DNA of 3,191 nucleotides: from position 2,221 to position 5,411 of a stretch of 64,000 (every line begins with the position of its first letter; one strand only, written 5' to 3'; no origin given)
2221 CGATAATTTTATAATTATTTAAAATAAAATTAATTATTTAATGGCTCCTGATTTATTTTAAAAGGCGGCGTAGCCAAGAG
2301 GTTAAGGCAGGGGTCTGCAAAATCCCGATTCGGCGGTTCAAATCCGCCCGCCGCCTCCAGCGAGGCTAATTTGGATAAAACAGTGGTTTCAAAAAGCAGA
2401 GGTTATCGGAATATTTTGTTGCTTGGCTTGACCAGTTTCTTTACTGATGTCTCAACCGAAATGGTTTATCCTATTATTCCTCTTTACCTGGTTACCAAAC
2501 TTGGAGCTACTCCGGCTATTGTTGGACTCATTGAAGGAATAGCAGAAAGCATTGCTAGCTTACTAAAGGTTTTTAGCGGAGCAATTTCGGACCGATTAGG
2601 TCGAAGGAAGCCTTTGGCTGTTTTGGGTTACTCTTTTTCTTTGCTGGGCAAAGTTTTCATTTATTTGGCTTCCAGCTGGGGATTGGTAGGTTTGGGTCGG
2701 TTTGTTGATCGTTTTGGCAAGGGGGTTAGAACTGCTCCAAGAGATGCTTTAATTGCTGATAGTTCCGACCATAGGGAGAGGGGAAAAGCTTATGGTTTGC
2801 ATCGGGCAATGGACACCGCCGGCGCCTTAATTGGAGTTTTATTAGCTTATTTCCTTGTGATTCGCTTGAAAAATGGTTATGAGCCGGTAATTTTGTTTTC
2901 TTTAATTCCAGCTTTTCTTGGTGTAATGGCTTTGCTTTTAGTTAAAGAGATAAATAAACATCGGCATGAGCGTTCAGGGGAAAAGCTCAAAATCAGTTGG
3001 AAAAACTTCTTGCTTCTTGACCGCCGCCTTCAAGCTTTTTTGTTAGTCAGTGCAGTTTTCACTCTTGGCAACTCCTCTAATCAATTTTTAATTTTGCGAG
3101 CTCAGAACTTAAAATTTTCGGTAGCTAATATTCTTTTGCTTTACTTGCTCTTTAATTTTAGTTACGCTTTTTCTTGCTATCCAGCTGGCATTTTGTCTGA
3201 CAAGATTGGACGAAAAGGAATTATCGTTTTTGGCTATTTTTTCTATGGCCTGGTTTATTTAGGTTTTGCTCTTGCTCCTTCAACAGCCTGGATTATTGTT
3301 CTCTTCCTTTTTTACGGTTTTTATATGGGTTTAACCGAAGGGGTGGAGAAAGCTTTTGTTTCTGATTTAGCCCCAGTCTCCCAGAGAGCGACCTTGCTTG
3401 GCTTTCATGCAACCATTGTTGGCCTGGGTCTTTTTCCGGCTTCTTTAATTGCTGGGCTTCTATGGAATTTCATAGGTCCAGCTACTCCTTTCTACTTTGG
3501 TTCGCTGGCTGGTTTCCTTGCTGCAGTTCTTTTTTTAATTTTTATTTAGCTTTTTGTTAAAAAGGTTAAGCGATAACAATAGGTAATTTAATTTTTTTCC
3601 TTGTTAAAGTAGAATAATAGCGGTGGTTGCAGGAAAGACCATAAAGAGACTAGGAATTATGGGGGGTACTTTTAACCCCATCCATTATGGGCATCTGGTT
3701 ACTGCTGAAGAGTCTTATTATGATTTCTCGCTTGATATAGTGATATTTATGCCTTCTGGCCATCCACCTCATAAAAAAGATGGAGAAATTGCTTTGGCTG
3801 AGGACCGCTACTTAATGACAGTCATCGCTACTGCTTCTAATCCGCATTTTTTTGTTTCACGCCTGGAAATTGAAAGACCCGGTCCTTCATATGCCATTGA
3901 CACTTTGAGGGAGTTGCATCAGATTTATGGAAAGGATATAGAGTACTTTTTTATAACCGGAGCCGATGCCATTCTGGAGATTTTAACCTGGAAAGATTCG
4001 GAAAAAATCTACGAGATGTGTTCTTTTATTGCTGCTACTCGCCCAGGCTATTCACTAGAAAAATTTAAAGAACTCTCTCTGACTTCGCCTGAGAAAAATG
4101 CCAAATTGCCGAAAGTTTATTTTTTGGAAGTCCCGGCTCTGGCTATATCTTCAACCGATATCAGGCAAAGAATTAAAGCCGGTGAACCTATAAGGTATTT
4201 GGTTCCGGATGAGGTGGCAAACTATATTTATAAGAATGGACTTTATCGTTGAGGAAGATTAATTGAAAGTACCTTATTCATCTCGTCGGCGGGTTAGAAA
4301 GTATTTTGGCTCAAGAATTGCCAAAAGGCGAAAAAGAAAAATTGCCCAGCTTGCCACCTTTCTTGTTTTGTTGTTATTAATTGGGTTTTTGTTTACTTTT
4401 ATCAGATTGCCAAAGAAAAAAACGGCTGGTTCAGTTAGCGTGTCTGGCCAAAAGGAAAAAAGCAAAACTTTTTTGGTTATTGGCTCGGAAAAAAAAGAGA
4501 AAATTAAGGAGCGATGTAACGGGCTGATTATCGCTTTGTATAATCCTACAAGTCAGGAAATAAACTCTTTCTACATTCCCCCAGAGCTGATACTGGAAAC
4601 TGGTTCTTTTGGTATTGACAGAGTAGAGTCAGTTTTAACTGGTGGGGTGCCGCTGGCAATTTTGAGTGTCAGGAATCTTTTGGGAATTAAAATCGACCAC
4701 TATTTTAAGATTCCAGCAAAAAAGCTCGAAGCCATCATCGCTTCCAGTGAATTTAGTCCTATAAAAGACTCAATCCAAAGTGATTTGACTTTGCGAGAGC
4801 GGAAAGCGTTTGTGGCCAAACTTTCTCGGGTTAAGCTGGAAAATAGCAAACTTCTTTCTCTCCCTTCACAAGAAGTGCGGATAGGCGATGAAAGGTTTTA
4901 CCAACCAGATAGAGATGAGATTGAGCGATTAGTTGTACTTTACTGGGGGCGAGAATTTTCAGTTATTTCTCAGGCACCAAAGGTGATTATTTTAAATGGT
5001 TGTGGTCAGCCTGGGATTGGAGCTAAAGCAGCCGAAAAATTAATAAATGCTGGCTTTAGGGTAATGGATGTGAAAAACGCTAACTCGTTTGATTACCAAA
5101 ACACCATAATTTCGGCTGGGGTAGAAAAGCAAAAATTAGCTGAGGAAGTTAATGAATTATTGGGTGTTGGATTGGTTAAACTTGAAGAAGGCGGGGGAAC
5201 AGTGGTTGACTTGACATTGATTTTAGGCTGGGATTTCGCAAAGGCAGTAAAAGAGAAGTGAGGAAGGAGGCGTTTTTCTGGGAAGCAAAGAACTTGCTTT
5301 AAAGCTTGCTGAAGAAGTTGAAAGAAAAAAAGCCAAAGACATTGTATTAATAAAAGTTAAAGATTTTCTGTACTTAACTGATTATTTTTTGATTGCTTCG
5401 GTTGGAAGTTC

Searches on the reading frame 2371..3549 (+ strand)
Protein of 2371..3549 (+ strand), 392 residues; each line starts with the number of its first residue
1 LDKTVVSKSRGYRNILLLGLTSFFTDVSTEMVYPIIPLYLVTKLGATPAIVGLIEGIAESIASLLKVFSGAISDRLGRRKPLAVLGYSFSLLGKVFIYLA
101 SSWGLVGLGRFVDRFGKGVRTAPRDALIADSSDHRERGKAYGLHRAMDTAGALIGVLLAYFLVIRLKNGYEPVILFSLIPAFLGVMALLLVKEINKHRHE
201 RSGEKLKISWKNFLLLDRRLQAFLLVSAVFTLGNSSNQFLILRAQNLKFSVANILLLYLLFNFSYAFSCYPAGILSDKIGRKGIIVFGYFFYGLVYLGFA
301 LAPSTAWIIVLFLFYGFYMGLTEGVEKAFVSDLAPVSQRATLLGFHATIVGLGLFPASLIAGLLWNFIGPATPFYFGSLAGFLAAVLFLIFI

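Call 79: search_protein_families(library=pfam, proteins=[window:2371-3549:+], max_evalue=0.00001)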
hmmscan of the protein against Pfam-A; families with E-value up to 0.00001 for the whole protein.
window:2371-3549:+ (392 aa): 4 families
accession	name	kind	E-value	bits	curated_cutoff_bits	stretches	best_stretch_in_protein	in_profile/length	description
PF07690.21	MFS_1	-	4e-60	204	33.4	2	19-353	2-342/347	Major Facilitator Superfamily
PF00083.30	Sugar_tr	-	1.5e-16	60.8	22.3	1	58-204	55-209/452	Sugar (and other) transporter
PF12832.13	MFS_1_like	-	5.6e-14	52.4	25.2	1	28-375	14-372/373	MFS_1 like family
PF13347.12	MFS_2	-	1.4e-06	27.6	27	1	35-337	19-346/427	MFS/sugar transport protein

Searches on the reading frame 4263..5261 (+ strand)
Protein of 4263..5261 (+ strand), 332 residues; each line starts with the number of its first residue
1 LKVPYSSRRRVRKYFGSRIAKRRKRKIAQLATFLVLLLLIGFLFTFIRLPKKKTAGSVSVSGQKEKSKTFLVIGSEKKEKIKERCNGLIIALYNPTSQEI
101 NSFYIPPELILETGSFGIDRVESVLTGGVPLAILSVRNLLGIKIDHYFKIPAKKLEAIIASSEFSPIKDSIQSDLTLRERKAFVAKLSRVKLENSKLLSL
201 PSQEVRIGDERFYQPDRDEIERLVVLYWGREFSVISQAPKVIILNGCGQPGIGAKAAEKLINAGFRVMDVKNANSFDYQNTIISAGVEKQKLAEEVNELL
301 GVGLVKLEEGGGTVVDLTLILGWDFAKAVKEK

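Call 79: search_protein_families(library=pfam, proteins=[window:4263-5261:+], max_evalue=0.00001)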
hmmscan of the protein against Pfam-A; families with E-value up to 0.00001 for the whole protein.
window:4263-5261:+ (332 aa): 1 family
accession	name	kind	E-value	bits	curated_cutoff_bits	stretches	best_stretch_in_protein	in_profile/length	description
PF13399.11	LytR_C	-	1.4e-11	45.6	22.2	1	240-325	3-86/86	LytR cell envelope-related transcriptional attenuator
